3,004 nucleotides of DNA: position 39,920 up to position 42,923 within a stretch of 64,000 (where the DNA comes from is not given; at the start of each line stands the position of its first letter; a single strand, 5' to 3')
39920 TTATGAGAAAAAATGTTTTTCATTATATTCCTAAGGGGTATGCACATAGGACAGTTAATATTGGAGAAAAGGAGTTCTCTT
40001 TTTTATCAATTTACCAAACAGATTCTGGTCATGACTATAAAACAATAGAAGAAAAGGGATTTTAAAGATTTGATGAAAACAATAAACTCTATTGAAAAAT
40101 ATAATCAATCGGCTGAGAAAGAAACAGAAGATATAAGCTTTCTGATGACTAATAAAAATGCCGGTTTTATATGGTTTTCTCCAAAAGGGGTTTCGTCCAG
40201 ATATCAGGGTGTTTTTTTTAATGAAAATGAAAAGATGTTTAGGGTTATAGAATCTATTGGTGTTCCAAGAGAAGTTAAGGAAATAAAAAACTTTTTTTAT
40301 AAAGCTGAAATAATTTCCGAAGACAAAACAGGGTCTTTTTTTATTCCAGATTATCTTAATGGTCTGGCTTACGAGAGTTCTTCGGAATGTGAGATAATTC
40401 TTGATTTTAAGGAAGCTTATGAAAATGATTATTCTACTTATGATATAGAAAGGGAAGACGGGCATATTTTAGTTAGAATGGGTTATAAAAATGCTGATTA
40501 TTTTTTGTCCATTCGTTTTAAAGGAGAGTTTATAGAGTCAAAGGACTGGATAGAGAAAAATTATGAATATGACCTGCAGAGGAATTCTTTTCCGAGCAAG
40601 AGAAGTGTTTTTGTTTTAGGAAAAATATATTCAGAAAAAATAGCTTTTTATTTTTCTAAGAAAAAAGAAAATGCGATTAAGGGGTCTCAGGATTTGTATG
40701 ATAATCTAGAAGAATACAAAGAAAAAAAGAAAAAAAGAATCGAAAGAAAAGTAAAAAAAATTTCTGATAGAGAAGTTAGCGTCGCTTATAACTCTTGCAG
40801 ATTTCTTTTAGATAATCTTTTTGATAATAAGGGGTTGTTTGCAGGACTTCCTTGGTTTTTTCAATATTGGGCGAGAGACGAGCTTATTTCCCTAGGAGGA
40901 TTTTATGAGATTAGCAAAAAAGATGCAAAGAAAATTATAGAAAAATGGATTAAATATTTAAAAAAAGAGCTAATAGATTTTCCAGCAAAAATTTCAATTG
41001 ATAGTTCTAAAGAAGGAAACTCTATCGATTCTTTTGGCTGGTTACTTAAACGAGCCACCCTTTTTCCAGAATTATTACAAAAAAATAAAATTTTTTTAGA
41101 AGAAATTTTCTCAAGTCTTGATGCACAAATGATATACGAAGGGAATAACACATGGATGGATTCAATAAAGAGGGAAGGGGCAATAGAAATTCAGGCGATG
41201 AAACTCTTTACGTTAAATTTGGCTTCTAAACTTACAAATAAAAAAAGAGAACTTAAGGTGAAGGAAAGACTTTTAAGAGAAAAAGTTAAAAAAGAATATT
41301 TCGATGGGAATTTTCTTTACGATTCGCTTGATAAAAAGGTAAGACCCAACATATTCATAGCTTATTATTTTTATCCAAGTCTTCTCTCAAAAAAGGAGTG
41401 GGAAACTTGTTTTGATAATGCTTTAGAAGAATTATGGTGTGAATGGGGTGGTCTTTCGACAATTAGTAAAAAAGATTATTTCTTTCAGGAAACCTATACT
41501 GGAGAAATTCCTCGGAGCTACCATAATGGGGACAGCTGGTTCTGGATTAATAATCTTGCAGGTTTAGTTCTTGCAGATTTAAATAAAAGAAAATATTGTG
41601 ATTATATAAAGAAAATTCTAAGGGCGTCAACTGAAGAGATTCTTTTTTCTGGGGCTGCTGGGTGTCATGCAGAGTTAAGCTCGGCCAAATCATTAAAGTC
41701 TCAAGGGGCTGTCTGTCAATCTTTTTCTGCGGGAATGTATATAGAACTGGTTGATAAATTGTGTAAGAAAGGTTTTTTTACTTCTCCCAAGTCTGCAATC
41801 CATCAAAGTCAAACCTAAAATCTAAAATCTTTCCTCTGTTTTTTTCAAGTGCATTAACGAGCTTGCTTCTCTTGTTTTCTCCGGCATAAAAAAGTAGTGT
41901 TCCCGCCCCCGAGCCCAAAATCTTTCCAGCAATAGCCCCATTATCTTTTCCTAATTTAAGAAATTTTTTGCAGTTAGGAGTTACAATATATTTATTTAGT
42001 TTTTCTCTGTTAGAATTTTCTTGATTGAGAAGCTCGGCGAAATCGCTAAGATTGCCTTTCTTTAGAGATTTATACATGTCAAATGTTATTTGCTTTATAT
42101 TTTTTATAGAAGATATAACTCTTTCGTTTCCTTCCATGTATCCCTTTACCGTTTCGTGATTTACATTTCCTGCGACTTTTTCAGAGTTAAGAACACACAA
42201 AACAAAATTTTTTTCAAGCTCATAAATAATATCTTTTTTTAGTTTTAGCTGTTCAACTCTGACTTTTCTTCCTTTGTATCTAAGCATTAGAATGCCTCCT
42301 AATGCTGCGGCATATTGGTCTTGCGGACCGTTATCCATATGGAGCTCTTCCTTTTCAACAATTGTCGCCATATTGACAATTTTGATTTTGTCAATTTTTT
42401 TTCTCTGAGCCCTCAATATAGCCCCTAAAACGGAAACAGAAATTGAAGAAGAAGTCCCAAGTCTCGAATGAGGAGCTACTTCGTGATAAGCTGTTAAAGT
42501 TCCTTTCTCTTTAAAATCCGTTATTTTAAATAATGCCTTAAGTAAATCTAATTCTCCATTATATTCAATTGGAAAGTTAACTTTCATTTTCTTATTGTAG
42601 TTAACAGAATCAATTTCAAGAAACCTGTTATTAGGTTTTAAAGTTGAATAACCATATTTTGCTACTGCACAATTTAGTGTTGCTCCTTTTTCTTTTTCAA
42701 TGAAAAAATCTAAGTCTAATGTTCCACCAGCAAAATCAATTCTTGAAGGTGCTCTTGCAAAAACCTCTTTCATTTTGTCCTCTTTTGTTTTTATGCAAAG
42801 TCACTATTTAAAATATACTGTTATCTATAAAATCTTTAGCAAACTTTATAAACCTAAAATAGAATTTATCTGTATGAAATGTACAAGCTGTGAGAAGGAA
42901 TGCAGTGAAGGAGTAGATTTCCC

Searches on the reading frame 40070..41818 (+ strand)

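Call 12: search_protein_families(library=pfam, proteins=[window:40070-41818:+], max_evalue=0.001)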
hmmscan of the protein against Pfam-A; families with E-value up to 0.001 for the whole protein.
window:40070-41818:+ (582 aa): 1 family
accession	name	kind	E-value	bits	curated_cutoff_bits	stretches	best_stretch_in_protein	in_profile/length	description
PF06202.20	GDE_C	-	1.1e-25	90.8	21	2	353-556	132-364/367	Amylo-alpha-1,6-glucosidase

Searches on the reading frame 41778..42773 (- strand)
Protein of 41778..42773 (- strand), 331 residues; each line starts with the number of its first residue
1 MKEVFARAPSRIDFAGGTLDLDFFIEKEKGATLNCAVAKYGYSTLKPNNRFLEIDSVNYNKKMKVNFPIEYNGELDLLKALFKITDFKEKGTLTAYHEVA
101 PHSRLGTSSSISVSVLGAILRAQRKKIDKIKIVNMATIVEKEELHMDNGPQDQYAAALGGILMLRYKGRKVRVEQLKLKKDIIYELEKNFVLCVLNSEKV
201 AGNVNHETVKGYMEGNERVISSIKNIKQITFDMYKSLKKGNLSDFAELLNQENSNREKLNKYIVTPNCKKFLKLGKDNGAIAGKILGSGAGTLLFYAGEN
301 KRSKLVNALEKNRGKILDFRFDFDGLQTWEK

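Call 12: search_protein_families(library=pfam, proteins=[window:41778-42773:-], max_evalue=0.001)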
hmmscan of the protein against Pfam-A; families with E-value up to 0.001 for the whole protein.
window:41778-42773:- (331 aa): 2 families
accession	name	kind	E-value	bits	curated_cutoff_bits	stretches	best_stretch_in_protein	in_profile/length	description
PF00288.32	GHMP_kinases_N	-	1.9e-08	34.8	22.3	1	91-160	18-87/87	GHMP kinases N terminal domain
PF08544.19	GHMP_kinases_C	-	3.2e-06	27.9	21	1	233-311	1-81/85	GHMP kinases C terminal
